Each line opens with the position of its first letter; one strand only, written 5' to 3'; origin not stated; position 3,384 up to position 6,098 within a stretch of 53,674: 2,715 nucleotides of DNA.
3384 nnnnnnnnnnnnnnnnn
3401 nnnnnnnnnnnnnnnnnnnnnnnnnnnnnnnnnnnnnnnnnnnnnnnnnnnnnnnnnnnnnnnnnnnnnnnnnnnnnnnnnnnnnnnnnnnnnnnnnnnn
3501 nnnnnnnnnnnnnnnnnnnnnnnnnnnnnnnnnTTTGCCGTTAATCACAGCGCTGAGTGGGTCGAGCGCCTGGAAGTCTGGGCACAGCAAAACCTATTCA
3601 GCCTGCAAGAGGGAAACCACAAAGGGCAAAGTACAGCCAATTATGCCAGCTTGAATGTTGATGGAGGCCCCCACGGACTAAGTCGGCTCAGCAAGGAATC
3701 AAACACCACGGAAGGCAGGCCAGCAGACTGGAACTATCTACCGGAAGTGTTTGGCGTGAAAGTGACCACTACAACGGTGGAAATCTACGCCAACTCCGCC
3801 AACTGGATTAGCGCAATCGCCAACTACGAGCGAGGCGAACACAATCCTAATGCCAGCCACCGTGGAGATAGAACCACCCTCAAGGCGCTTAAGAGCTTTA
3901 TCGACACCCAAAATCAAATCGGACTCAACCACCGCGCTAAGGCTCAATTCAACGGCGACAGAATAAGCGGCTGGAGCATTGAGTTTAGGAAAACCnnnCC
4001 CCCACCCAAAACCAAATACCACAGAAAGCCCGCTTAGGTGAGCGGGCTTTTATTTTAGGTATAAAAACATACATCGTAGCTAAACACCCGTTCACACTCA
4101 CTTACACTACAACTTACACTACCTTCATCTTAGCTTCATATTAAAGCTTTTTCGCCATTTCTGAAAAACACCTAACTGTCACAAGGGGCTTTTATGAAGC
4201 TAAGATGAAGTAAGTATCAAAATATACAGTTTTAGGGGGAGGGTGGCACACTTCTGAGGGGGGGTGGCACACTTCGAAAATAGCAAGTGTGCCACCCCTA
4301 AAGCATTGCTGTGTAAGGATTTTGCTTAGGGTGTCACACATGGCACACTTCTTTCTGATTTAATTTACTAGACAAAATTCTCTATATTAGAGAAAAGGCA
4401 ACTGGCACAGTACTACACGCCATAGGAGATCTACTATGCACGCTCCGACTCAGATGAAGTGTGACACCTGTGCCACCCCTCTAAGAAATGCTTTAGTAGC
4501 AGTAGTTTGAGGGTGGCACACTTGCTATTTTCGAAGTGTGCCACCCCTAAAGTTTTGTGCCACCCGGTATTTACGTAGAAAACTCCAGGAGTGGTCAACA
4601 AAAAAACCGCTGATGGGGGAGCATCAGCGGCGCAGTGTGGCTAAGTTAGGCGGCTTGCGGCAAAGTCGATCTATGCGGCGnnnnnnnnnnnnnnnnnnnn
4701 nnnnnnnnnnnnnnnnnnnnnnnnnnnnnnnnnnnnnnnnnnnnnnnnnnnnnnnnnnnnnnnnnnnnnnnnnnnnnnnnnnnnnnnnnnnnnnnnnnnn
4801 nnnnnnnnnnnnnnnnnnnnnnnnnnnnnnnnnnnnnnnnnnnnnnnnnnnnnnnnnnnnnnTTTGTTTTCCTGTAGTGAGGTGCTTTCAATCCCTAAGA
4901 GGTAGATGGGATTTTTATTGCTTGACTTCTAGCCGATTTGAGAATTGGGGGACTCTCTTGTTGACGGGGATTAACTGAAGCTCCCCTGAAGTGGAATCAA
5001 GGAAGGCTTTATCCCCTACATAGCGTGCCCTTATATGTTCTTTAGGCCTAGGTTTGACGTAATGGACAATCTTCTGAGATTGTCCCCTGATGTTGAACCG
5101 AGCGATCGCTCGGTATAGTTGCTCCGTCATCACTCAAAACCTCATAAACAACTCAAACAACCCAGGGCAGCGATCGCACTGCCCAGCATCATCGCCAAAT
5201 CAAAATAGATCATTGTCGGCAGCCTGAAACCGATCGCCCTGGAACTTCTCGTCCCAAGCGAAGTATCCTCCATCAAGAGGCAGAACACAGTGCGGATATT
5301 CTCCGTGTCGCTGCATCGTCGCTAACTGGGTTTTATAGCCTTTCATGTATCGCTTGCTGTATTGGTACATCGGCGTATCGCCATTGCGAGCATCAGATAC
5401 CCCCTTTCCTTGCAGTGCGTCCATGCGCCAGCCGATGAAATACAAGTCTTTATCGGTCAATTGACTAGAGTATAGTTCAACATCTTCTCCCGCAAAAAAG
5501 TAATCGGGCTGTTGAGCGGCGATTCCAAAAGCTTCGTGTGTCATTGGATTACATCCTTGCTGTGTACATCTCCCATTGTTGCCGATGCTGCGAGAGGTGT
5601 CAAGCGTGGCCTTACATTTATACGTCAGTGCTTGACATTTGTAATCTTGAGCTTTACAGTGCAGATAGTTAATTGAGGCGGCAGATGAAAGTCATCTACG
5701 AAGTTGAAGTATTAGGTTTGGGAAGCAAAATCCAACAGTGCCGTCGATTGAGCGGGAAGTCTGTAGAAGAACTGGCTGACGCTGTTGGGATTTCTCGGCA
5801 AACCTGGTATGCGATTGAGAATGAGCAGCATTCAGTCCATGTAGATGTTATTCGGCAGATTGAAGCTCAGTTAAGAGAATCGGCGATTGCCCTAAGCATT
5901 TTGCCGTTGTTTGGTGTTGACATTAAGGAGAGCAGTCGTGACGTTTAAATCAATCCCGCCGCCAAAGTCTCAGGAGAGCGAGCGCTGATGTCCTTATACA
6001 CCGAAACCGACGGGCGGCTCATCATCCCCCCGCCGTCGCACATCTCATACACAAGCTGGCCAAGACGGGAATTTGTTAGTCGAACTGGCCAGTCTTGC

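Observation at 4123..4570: Iteron-like TGGCACA-box cluster around an AT-rich core beside the primase-helicase gene (module A)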

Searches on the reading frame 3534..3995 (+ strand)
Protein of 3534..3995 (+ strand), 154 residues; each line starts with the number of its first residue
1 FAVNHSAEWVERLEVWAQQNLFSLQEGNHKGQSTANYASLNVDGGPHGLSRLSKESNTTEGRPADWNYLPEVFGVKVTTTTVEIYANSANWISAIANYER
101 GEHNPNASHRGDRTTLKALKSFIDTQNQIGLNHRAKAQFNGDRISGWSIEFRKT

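Call 81: predict_structure(alignment_id=A6)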
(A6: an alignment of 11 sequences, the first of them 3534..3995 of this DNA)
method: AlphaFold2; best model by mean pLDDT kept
length: 154 residues; sequences in the alignment: 11
mean_pLDDT: 87.6   pTM: 0.84
mean pLDDT of the five models: 87.6, 86.5, 86.4, 85.6, 85.4
residues with pLDDT >= 90: 94; 70-90: 45; 50-70: 9; < 50: 6
segments of 3 or more residues with pLDDT < 50: 58-60
pLDDT, mean of each block of 10 residues (from residue 1): 72 95 95 91 90 66 74 96 96 90 80 87 93 92 93 93
secondary structure, 60 per line:
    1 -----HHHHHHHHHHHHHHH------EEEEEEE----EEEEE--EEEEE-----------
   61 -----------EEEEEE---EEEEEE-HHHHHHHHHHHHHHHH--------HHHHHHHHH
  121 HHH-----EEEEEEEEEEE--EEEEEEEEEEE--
elements in order: H6-20 E27-33 E38-42 E45-49 E72-77 E81-86 H88-103 H112-123 E129-139 E142-152

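Call 84: fold_search(model_id=the predicted structure, library=pdb)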
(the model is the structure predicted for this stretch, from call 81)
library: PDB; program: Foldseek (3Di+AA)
matches with E <= 10: 572; with E <= 0.001: 0
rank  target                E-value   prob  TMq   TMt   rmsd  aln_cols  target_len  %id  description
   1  8cqs_A                2.7e-01  0.08  0.19  0.17  14.8       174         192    8  Flavin mononucleotide-dependent nitroreductase B.thetaiotaomicron (BT_0217) (released 2024-03-27)
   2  2g7u_A                2.7e-01  0.06  0.19  0.15  13.8       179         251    9  2.3 A structure of putative catechol degradative operon regulator from Rhodococcus sp. RHA1 (released 2006-04-04)
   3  3qu6_C                3.2e-01  0.30  0.29  0.41   5.3        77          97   10  Crystal structure of IRF-3 DBD free form (released 2011-06-01)
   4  3sj5_B                4.1e-01  0.14  0.21  0.19   7.3        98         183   10  I5F Mutant Structure of T. Tengcongensis H-NOX (released 2011-07-20)
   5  8iyd_G                4.1e-01  0.03  0.15  0.16  16.7       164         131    8  Tail cap of phage lambda tail (released 2023-10-18)
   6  1tf1_C                4.4e-01  0.06  0.20  0.18  13.4       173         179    9  Crystal Structure of the E. coli Glyoxylate Regulatory Protein Ligand Binding Domain (released 2004-08-03)
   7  3fzb_H                5.6e-01  0.04  0.17  0.19  11.0       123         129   11  Crystal structure of the tail terminator protein from phage lambda (gpU-WT) (released 2009-05-26)
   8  3lai_C                5.9e-01  0.18  0.24  0.21   6.0        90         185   11  Structural insights into the molecular mechanism of H-NOX activation (released 2010-03-16)
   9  3d3o_B                5.9e-01  0.06  0.21  0.20  13.4       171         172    7  Crystal structure of the effector domain of the putative transcriptional regulator IclR from Acinetobacter sp. ADP1 (released 2008-07-08)
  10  4j2g_B                7.1e-01  0.02  0.14  0.12  19.6       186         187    9  Atg13 HORMA domain (released 2013-03-20)
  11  1xbn                  7.6e-01  0.12  0.21  0.18   6.5        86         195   10  Crystal structure of a bacterial nitric oxide sensor: an ortholog of mammalian soluble guanylate cyclase heme domain (released 2004-09-07)
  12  6m36_C                8.5e-01  0.15  0.20  0.27   6.3        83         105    8  The crystal structure of B. subtilis RsbV/RsbW complex in the monoclinic crystal form (released 2020-07-15)
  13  3sj5_A                8.5e-01  0.10  0.21  0.19   7.4       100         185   10  I5F Mutant Structure of T. Tengcongensis H-NOX (released 2011-07-20)
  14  7o56_C                9.1e-01  0.20  0.30  0.38   5.1        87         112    7  X-ray Structure of Interferon Regulatory Factor 4 DNA binding domain bound to an interferon-stimulated response elemen (released 2021-05-12)
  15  6cww_A                9.1e-01  0.10  0.21  0.18   7.6       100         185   10  Cs H-NOX mutant with unnatural amino acid 4-cyano-L-phenylalanine at site 5 (released 2018-05-16)
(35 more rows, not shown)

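Call 117: search_protein_representatives(protein=window:3534-3995:+)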
Query: 154 residues. Proteins with E-value up to 0.001 (for the whole library): 6; up to 1e-10: 5; up to 1e-30: 1. The best 6 are listed.
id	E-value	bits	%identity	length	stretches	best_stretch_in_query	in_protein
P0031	1.4e-50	187.6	58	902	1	1-152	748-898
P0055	1.8e-29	119.1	58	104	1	54-152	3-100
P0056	4.3e-23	98.4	40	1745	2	26-66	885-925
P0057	3.5e-12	63.0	27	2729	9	29-102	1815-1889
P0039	1.0e-11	61.5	34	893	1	4-125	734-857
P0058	1.1e-09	54.8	33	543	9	7-40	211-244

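Call 118: search_protein_families(library=pfam, proteins=[P0056, P0057, P0058], max_evalue=0.001)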
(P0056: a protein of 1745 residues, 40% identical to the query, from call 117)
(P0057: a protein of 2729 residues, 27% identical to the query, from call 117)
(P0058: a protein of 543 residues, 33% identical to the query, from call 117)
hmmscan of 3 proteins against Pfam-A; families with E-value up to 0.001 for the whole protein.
P0056 (1745 aa): 2 families
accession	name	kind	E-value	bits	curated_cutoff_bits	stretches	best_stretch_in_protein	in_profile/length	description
PF17034.11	zinc_ribbon_16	-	1.1e-16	61.6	27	0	58-101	53-94/125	Zinc-ribbon like family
PF19767.4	DUF6254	-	3.1e-09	37.1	39.5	0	378-396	4-22/36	Family of unknown function (DUF6254)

P0057 (2729 aa): 5 families
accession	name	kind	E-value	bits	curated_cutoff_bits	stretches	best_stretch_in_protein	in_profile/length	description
PF14252.11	DUF4347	-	3.8e-21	76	24.6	1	106-234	1-126/164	Domain of unknown function (DUF4347)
PF17963.7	Big_9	-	3.1e-10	41.2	23.6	1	2398-2488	1-88/89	Bacterial Ig domain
PF17892.7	Cadherin_5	-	1.4e-08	34.8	26.5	1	2424-2490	30-97/98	Cadherin-like domain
PF05865.16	Cypo_polyhedrin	-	3.8e-05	23.7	25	0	1103-1130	35-62/248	Cypovirus polyhedrin protein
PF13229.12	Beta_helix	-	0.00073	19.6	25.9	0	368-538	6-145/158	Right handed beta helix region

P0058 (543 aa): 4 families
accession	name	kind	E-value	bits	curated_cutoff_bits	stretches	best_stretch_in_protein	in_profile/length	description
PF04673.18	Cyclase_polyket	-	2.2e-21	76.5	24.4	0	66-100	28-62/104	Polyketide synthesis cyclase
PF22007.2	DUF6930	-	3.7e-09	37.3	27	0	65-81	78-94/123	Domain of unknown function (DUF6930)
PF11344.13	DUF3146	-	6.3e-09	35.8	22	0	229-263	15-49/80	Protein of unknown function (DUF3146)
PF22617.1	HCS_D2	-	2.6e-07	31.4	27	0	113-151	22-60/82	Homocitrate synthase post-HMGL domain-like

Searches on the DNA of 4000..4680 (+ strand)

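Call 8: search_dna_similar(query=window:4060-4640:+, collection=phages, mode=distant, max_rows=40)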
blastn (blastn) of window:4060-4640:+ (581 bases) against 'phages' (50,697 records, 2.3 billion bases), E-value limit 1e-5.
No match.

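Call 68: search_rna_families(source=window, start=4000, end=4680, threshold=evalue, max_evalue=1)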
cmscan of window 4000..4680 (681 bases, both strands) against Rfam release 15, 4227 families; matches with E-value up to 1: 8.
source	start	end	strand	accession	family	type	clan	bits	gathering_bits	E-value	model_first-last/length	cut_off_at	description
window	4097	4240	+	RF04150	MIR2655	Gene; miRNA;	-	23.2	122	0.28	1-267/267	no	MIR2655 microRNA precursor family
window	4116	4217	+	RF00906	MIR1120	Gene; miRNA;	-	20.9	86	0.19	1-87/87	no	MIR1120/MIR1122 microRNA precursor family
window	4117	4216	+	RF03933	MIR6445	Gene; miRNA;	-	20.7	100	0.21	1-117/117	no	MIR6445 microRNA precursor family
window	4000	4055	+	RF00513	Trp_leader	Cis-reg; leader;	-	20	41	0.21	38-100/100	5'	Tryptophan operon leader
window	4506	4551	-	RF03711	mir-784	Gene; miRNA;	-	19.1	94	0.46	1-77/77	no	mir-784 microRNA precursor family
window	4020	4117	-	RF00513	Trp_leader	Cis-reg; leader;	-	18.1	41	0.64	1-100/100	no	Tryptophan operon leader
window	4125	4208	+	RF04213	MIR7807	Gene; miRNA;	-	18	90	0.91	1-134/134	no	MIR7807 microRNA precursor family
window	4000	4053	+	RF00512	Leu_leader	Cis-reg; leader;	-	17.5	50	0.64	96-148/148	5'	Leucine operon leader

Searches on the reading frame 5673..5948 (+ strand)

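Call 12: search_protein_families(library=pfam, proteins=[window:5673-5948:+], max_evalue=0.01)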
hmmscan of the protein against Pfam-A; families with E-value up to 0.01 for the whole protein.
window:5673-5948:+ (91 aa): 6 families
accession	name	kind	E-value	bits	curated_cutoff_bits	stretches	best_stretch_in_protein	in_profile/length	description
PF13560.12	HTH_31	-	2.6e-08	34.5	27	1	16-63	2-50/64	Helix-turn-helix domain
PF01381.28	HTH_3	-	3.9e-07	30.4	23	1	20-69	1-50/55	Helix-turn-helix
PF12844.13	HTH_19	-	1.1e-05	25.7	30.2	1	17-56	1-39/64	Helix-turn-helix domain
PF13413.12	HTH_25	-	0.0048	17.1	24.6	0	21-54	3-36/62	Helix-turn-helix domain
PF13443.12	HTH_26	-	0.0078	16.9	22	0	22-62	4-45/63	Cro/C1-type HTH DNA-binding domain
PF16677.11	GP3_package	-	0.0092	16.6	29.4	0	30-72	35-77/105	DNA-packaging protein gp3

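Call 13: search_protein_families(library=phrogs, proteins=[window:5673-5948:+], max_evalue=0.001)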
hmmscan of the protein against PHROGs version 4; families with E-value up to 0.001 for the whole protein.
window:5673-5948:+ (91 aa): 5 families
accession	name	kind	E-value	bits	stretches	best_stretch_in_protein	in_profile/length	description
phrog_2328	-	transcription regulation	8.8e-07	29.8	1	15-66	15-66/128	transcriptional repressor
phrog_2439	-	transcription regulation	1.9e-06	28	1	15-68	7-60/367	transcriptional regulator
phrog_8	-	transcription regulation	5e-06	27.2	1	16-64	77-125/346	transcriptional regulator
phrog_3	-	transcription regulation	8.8e-06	26.7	1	9-65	82-135/430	transcriptional repressor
phrog_5823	-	transcription regulation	0.00012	22.4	1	16-70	7-62/404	transcriptional regulator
